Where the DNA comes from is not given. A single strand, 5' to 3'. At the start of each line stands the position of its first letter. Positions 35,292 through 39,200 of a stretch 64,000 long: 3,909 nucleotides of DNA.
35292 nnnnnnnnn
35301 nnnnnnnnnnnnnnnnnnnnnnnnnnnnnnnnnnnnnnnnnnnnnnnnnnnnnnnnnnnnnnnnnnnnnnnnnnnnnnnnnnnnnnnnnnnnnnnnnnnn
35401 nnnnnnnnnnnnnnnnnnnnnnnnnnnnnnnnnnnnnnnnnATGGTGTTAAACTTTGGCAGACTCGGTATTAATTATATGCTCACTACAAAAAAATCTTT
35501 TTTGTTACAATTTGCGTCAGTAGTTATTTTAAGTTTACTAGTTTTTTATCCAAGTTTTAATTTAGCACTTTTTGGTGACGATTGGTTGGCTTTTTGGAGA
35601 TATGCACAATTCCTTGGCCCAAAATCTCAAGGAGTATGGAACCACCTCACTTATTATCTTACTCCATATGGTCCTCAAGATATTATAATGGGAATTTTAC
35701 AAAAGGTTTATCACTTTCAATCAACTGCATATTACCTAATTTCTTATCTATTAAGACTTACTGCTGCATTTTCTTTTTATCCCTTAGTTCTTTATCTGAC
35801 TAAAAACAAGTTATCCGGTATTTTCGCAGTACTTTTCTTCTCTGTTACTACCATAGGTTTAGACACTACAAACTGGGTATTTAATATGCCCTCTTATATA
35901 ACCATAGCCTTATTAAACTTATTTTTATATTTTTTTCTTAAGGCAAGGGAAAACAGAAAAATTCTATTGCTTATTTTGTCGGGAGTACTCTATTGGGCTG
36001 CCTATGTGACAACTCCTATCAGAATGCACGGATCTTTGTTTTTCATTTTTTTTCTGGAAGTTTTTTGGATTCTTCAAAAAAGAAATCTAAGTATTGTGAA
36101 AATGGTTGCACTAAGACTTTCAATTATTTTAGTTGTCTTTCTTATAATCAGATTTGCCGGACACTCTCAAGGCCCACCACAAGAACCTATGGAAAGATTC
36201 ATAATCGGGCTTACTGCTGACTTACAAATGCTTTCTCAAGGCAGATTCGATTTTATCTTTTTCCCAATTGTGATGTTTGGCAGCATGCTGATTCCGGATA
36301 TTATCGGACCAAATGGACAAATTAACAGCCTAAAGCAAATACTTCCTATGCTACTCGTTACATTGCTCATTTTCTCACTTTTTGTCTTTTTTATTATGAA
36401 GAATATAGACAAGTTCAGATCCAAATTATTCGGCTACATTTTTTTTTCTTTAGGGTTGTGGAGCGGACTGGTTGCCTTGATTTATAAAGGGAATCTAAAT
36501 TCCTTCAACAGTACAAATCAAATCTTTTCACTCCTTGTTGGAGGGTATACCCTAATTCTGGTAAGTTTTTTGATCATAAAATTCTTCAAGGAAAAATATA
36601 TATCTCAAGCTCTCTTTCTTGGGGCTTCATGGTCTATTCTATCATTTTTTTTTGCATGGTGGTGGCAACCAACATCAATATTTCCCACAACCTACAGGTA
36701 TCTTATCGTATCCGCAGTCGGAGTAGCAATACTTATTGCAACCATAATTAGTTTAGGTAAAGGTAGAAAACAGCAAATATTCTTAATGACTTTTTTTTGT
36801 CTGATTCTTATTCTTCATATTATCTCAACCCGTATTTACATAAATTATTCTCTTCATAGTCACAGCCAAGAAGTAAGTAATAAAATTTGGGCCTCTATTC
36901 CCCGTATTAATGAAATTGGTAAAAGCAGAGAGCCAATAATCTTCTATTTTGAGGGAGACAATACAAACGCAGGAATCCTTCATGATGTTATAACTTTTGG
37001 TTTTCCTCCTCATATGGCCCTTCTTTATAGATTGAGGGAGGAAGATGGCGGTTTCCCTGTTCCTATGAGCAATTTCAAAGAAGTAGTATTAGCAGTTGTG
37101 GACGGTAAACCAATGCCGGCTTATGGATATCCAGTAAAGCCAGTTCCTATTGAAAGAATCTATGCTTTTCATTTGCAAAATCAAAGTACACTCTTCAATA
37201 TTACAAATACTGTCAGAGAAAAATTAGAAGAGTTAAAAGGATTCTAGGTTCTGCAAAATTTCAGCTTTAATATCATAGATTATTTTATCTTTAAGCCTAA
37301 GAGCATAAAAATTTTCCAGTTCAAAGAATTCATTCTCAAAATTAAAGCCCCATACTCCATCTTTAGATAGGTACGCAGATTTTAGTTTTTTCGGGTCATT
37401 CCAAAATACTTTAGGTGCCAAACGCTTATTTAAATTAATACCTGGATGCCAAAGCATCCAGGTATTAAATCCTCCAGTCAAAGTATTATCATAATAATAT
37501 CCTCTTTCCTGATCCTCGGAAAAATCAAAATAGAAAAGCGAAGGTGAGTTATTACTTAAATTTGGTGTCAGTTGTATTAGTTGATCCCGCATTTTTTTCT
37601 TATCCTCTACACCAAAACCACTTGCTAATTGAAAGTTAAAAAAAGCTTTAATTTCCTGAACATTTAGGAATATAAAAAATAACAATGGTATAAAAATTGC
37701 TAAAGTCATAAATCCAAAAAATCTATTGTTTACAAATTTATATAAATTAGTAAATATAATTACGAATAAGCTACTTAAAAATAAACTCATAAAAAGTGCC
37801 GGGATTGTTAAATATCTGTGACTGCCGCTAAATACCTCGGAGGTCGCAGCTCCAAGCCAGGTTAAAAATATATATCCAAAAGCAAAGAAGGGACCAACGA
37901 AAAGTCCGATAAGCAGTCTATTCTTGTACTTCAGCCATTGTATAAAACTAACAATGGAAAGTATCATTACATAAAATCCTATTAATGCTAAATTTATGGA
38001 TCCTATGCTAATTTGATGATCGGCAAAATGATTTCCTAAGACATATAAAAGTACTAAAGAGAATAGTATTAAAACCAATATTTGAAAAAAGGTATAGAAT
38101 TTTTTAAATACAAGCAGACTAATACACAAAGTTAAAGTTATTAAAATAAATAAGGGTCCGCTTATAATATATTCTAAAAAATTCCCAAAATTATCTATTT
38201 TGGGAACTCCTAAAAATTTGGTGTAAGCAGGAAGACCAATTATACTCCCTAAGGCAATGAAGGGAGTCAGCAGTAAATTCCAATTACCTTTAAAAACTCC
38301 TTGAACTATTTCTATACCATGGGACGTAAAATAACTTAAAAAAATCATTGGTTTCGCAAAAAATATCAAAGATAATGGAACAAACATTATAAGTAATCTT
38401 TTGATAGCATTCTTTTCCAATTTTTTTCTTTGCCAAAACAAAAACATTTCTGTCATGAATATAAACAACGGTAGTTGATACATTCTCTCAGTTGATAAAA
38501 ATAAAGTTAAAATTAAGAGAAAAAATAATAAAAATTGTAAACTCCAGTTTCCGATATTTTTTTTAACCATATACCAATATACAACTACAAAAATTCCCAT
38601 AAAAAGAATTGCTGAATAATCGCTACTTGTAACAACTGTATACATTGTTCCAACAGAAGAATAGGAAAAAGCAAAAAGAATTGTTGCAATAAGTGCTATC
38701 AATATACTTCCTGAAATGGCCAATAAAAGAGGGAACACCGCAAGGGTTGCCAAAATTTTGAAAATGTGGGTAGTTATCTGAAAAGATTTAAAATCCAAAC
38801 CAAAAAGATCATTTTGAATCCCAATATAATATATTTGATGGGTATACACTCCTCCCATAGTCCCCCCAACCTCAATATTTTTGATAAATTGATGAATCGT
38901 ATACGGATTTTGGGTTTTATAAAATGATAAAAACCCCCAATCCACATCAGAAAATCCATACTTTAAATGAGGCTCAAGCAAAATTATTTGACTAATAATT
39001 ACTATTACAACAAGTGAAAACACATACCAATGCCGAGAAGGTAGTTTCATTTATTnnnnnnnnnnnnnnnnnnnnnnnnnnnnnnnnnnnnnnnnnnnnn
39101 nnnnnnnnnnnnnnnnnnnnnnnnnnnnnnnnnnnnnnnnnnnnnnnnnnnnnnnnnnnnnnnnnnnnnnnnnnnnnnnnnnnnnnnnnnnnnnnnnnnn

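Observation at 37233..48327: Near-tandem array of five diverged paralogs of an uncharacterised membrane protein family (family C), interrupted by two methyltransferase genes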

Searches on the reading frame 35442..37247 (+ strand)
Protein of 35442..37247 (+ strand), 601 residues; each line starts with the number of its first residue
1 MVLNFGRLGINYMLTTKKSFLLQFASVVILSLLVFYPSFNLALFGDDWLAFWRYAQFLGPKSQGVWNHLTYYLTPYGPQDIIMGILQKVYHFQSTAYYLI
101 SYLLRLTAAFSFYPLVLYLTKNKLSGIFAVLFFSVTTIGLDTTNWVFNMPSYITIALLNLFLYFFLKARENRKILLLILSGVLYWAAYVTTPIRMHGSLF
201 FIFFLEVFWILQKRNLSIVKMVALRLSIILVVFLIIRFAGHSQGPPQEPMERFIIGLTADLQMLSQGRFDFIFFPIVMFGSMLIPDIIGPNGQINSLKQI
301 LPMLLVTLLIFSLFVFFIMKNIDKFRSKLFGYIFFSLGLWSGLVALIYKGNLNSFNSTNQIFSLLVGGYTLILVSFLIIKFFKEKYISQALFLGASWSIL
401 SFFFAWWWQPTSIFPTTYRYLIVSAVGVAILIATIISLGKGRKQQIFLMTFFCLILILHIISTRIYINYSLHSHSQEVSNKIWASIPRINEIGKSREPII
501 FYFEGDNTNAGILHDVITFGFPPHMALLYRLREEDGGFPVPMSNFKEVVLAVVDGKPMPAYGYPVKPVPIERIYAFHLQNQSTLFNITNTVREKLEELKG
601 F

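Call 4: search_protein_families(library=pfam, proteins=[window:35442-37247:+], max_evalue=1)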
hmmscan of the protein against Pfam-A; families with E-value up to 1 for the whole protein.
window:35442-37247:+ (601 aa): 0 families

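Call 27: search_protein_families(library=ncbifam, proteins=[window:35442-37247:+], max_evalue=1)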
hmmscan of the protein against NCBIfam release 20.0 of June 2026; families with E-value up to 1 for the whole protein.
window:35442-37247:+ (601 aa): 0 families

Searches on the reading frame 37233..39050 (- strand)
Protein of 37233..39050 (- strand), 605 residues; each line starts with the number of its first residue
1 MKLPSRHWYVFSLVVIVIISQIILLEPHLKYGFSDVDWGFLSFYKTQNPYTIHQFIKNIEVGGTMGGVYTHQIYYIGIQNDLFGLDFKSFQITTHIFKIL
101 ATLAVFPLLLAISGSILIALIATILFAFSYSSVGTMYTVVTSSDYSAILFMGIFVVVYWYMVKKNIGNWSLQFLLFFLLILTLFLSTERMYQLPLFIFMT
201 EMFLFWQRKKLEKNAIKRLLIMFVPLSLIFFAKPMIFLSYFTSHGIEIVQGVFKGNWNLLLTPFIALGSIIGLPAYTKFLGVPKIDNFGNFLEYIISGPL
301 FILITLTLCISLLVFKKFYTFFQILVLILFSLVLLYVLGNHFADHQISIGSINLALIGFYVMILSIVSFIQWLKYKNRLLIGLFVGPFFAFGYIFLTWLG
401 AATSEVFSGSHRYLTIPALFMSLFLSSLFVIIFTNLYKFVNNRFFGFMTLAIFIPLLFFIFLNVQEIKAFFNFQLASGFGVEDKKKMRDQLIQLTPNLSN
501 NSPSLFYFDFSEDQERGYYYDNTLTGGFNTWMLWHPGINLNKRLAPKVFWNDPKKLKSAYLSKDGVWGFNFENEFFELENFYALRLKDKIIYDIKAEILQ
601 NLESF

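Call 4: search_protein_families(library=pfam, proteins=[window:37233-39050:-], max_evalue=1)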
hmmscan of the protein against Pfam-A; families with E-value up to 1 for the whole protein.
window:37233-39050:- (605 aa): 0 families

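Call 8: find_homologous_proteins(query=A1, max_evalue=0.001)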
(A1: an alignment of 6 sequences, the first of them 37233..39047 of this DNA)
Query A1 (6 sequences) (604 aa, profile of the alignment): 110 proteins with E <= 0.001 among 8000 candidates.
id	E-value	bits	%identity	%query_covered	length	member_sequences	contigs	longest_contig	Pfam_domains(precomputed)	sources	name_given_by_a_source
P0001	9.7e-260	881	26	96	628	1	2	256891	-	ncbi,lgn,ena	ncbi:MAG: hypothetical protein AAB414_02520 [Patescibacteria group bacterium]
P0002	1.8e-230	785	100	100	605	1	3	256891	-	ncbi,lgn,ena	ncbi:MAG: hypothetical protein AAB414_02510 [Patescibacteria group bacterium]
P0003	5.2e-199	681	33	97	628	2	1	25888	-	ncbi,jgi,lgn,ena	-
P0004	2.1e-179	616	68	98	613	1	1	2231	-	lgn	-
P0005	5.4e-177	608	69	100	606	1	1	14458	-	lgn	-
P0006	4.8e-174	598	62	99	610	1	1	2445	-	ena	-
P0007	7.5e-173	594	66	99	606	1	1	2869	-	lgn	-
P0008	1.9e-172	593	63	95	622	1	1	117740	-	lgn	-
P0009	3.7e-172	592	66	100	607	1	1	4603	-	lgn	-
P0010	2.3e-170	586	64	98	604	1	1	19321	-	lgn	-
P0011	3.3e-168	579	59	96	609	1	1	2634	-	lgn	-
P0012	7.2e-167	575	62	98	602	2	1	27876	-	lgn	-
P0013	4.3e-166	572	60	100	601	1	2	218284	-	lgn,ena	-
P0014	6.6e-166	571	64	97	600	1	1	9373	-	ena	-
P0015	8.4e-166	571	60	96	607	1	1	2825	-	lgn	-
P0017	4.7e-165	569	59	96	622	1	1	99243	-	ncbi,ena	-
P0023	6.2e-159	548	53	98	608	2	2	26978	-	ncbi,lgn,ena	-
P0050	2.7e-140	487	36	97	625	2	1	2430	-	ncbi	-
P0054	1.4e-134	468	51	97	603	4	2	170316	-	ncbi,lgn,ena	-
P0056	1.6e-134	468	46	99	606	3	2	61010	-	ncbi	-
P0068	2.8e-131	457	34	96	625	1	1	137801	-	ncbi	-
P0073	1.0e-129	452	36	98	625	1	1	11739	-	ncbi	-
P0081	3.8e-127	443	34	97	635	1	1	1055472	-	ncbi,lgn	-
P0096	5.3e-120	420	32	98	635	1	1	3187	-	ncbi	-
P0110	2.2e-10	58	24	31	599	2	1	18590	-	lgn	-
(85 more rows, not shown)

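Call 27: search_protein_families(library=ncbifam, proteins=[window:37233-39050:-], max_evalue=1)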
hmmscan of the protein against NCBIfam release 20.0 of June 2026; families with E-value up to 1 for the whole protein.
window:37233-39050:- (605 aa): 0 families

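Call 30: find_encoding_contigs(protein=P0081, flank=10000, max_places=3)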
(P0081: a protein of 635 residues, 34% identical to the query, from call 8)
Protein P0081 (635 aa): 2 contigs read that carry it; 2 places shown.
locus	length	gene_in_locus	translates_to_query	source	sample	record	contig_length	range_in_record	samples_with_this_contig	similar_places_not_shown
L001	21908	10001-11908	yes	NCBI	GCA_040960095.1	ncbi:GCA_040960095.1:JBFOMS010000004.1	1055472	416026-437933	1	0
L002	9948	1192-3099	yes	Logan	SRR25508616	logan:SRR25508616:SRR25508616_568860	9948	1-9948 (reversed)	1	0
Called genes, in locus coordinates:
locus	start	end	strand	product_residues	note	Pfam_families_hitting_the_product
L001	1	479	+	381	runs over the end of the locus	PF04188:Mannosyl_trans2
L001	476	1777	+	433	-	PF01943:Polysacc_synt, PF13440:Polysacc_synt_3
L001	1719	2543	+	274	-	PF00535:Glycos_transf_2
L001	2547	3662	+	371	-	PF13439:Glyco_transf_4, PF20706:GT4-conflict (weak), PF00534:Glycos_transf_1, PF13692:Glyco_trans_1_4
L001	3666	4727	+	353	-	PF01073:3Beta_HSD (weak), PF01370:Epimerase, PF02719:Polysacc_synt_2, PF04321:RmlD_sub_bind, PF16363:GDP_Man_Dehyd, PF07993:NAD_binding_4 (weak)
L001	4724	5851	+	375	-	PF00106:adh_short, PF01073:3Beta_HSD, PF01370:Epimerase, PF02719:Polysacc_synt_2, PF05368:NmrA, PF07993:NAD_binding_4, PF16363:GDP_Man_Dehyd, PF13460:NAD_binding_10, +2 more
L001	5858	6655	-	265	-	PF00535:Glycos_transf_2 (faint)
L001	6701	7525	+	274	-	PF00535:Glycos_transf_2, PF10111:Glyco_tranf_2_2 (faint), PF13641:Glyco_tranf_2_3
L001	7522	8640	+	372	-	PF13439:Glyco_transf_4, PF13579:Glyco_trans_4_4 (weak), PF20706:GT4-conflict (faint), PF00534:Glycos_transf_1, PF13692:Glyco_trans_1_4, PF13524:Glyco_trans_1_2 (faint)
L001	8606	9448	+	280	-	PF01209:Ubie_methyltran, PF02353:CMAS (weak), PF07021:MetW, PF13489:Methyltransf_23, PF13649:Methyltransf_25, PF13847:Methyltransf_31, PF08241:Methyltransf_11, PF08242:Methyltransf_12, +3 more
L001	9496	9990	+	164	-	-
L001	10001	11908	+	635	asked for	-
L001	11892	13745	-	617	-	-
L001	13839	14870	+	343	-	PF00535:Glycos_transf_2, PF10111:Glyco_tranf_2_2 (faint), PF13641:Glyco_tranf_2_3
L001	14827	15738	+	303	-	PF01073:3Beta_HSD, PF01370:Epimerase, PF04321:RmlD_sub_bind, PF13460:NAD_binding_10 (faint), PF02719:Polysacc_synt_2, PF16363:GDP_Man_Dehyd, PF07993:NAD_binding_4 (weak)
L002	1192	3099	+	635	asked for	-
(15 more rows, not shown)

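Call 68: list_cluster_members(proteins=[P0003, P0017, P0023, P0050, P0054, P0056, P0068, P0073, P0096, P0110])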
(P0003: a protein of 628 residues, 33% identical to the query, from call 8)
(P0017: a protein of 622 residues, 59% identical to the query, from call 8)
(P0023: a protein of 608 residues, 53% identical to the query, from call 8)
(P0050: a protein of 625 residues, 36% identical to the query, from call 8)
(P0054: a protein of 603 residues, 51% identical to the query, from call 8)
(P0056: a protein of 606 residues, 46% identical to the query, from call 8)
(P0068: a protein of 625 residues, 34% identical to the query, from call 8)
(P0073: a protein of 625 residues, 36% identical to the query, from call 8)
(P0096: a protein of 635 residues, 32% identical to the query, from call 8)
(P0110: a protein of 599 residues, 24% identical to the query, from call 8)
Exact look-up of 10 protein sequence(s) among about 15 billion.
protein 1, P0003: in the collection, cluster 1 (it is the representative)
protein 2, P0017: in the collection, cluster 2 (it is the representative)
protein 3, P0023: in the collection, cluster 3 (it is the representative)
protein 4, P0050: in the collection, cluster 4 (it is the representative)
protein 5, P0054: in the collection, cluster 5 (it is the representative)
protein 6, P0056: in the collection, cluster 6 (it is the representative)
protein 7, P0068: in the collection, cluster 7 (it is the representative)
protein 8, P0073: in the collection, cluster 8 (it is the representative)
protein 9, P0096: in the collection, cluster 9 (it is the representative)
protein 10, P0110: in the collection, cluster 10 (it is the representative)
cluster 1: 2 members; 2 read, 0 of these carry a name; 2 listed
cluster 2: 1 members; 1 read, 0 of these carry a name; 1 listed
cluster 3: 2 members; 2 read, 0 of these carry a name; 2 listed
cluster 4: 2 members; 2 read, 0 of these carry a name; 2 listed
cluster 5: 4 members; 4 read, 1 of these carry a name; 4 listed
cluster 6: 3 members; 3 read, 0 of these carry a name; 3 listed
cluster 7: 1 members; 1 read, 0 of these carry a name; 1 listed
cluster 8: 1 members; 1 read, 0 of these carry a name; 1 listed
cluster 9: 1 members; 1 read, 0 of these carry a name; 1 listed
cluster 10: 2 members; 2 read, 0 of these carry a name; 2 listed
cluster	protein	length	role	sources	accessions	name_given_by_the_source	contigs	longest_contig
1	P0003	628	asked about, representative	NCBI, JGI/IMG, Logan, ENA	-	-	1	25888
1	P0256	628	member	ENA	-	-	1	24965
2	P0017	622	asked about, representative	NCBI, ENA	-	-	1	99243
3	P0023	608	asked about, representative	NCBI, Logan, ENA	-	-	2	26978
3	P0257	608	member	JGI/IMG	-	-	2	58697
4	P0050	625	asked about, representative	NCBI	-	-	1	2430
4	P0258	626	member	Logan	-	-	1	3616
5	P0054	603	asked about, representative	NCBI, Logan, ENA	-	-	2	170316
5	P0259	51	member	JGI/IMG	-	hypothetical protein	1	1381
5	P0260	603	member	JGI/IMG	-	-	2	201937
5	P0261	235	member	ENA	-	-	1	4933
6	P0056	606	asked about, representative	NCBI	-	-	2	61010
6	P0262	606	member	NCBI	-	-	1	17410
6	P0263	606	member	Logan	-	-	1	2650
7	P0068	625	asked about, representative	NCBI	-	-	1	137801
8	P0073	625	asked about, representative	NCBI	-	-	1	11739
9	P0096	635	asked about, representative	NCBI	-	-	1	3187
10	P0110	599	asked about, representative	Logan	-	-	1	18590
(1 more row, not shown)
